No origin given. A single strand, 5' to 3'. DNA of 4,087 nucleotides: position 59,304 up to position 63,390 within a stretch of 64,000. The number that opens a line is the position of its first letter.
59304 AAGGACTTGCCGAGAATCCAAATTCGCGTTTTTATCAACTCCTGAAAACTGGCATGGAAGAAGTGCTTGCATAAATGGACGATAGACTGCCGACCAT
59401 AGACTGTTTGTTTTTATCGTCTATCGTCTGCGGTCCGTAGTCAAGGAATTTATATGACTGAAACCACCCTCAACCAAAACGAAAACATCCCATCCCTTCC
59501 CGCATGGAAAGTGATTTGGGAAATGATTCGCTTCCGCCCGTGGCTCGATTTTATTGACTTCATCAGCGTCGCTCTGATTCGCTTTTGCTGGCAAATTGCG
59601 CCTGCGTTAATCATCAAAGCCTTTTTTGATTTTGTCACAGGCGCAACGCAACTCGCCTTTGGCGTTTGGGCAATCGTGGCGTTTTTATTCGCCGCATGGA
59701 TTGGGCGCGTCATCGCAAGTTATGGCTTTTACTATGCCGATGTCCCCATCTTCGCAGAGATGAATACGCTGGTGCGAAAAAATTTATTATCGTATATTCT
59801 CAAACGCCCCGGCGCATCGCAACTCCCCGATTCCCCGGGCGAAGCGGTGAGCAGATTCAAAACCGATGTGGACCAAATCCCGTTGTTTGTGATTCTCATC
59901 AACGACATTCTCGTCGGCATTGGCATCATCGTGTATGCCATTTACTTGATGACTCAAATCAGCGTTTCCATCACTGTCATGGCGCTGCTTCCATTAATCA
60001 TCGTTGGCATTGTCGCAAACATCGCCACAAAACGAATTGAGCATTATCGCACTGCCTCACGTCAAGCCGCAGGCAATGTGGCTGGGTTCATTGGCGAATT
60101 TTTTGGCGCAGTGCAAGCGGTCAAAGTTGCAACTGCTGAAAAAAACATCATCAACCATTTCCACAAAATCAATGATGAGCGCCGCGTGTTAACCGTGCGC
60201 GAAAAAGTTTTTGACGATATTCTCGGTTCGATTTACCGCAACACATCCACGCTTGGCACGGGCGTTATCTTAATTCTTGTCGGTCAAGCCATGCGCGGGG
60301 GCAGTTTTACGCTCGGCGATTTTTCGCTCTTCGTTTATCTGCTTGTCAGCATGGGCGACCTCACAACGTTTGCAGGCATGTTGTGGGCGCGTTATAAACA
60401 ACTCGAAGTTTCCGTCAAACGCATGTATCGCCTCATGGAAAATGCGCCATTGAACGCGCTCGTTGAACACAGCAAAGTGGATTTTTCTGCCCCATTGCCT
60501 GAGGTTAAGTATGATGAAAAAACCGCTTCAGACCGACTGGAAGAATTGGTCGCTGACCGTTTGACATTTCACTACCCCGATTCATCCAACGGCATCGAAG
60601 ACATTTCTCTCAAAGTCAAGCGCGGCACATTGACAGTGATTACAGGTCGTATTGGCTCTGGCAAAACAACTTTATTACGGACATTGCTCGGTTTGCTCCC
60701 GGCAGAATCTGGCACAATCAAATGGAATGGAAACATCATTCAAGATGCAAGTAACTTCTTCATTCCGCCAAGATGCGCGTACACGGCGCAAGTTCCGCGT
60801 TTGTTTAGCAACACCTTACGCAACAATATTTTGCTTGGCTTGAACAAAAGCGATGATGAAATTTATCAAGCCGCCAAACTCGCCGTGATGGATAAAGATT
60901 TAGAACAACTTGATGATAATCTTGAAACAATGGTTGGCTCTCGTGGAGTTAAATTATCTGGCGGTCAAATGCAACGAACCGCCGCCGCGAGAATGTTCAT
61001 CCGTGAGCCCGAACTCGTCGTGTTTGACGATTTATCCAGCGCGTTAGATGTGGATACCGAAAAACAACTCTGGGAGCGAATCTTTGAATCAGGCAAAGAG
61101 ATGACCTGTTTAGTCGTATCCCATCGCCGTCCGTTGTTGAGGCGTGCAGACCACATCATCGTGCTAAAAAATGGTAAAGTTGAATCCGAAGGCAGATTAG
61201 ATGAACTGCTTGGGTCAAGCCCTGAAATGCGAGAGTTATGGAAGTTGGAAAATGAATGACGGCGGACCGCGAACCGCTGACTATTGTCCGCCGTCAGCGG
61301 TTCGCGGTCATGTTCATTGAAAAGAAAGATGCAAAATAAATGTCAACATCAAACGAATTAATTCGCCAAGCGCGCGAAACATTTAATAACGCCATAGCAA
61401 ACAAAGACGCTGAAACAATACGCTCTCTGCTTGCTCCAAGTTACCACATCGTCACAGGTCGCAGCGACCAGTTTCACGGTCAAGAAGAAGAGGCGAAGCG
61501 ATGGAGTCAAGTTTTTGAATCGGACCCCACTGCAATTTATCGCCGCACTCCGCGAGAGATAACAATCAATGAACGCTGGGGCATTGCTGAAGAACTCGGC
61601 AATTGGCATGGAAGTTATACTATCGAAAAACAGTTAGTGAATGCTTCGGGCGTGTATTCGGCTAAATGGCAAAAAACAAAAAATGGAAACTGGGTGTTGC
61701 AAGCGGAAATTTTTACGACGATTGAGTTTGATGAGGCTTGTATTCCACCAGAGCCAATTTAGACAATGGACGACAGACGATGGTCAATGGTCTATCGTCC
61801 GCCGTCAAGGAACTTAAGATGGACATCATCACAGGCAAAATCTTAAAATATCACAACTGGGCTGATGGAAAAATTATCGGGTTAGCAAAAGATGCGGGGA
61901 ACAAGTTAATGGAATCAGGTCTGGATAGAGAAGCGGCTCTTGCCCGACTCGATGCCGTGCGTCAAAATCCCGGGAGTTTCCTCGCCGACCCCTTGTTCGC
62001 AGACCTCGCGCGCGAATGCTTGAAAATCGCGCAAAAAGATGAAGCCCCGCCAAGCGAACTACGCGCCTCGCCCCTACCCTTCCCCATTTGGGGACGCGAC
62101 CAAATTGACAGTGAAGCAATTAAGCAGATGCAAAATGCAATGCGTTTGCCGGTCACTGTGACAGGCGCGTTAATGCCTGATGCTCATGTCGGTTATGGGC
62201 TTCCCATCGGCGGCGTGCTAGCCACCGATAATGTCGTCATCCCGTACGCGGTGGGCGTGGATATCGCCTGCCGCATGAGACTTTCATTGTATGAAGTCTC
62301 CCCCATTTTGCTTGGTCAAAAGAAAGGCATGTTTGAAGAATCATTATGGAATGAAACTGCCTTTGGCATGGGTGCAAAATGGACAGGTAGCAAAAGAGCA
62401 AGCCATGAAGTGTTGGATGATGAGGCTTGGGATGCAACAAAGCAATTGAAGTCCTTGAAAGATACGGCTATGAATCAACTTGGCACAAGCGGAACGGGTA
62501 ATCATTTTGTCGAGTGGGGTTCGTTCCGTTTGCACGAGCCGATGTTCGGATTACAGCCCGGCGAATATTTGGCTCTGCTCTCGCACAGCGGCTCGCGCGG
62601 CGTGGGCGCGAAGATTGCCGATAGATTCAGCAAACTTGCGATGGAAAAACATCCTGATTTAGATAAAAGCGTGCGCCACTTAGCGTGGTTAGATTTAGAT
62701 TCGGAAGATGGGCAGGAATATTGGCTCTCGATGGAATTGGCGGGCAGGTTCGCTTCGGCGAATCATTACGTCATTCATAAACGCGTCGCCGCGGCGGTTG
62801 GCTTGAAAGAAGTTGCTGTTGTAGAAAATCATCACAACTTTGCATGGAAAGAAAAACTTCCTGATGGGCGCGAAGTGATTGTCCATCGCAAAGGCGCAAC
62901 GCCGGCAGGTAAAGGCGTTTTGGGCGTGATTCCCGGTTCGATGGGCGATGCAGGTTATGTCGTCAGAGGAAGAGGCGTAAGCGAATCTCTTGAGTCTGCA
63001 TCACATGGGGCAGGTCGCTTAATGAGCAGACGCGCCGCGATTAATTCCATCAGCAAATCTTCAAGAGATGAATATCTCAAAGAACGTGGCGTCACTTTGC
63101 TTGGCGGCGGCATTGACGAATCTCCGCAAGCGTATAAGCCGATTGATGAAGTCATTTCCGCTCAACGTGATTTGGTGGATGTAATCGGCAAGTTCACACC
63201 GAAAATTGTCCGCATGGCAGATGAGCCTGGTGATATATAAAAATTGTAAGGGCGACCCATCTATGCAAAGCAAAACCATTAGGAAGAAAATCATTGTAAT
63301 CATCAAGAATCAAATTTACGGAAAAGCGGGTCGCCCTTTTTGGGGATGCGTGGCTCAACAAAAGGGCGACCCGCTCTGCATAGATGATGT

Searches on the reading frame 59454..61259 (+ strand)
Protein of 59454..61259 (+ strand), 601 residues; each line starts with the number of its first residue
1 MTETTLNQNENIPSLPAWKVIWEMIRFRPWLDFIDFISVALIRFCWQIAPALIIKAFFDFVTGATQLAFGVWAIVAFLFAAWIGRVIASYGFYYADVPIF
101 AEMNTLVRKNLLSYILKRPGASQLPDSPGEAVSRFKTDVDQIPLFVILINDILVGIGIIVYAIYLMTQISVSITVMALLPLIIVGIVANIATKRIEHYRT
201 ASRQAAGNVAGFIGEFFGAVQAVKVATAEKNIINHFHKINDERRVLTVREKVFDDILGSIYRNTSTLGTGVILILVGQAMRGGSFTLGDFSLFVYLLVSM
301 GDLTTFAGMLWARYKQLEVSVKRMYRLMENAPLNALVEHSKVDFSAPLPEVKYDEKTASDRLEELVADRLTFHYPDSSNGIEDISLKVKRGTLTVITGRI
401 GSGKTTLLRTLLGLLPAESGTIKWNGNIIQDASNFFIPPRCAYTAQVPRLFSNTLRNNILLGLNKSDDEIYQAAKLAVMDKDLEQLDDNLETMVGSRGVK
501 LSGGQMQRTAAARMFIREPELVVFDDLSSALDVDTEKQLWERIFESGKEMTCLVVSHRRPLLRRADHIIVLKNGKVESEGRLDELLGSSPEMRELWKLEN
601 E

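Call 50: search_protein_families(library=pfam, proteins=[window:59454-61259:+], max_evalue=0.00001)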
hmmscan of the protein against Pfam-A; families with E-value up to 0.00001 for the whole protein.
window:59454-61259:+ (601 aa): 3 families
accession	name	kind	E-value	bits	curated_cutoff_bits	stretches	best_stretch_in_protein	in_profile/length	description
PF00005.33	ABC_tran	-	2.1e-23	83.9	25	1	382-526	2-134/137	ABC transporter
PF00664.28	ABC_membrane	-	4.1e-13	50.1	28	1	41-297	9-268/274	ABC transporter transmembrane region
PF02463.25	SMC_N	-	8.8e-09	35.5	40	1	392-572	25-212/220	RecF/RecN/SMC N terminal domain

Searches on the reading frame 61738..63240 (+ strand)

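Call 50: search_protein_families(library=pfam, proteins=[window:61738-63240:+], max_evalue=0.00001)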
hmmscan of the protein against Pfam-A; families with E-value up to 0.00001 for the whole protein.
window:61738-63240:+ (500 aa): 1 family
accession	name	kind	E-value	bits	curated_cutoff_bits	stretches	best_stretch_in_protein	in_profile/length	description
PF01139.22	RtcB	-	2.1e-83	281.3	27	1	130-491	1-423/426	tRNA-splicing ligase RtcB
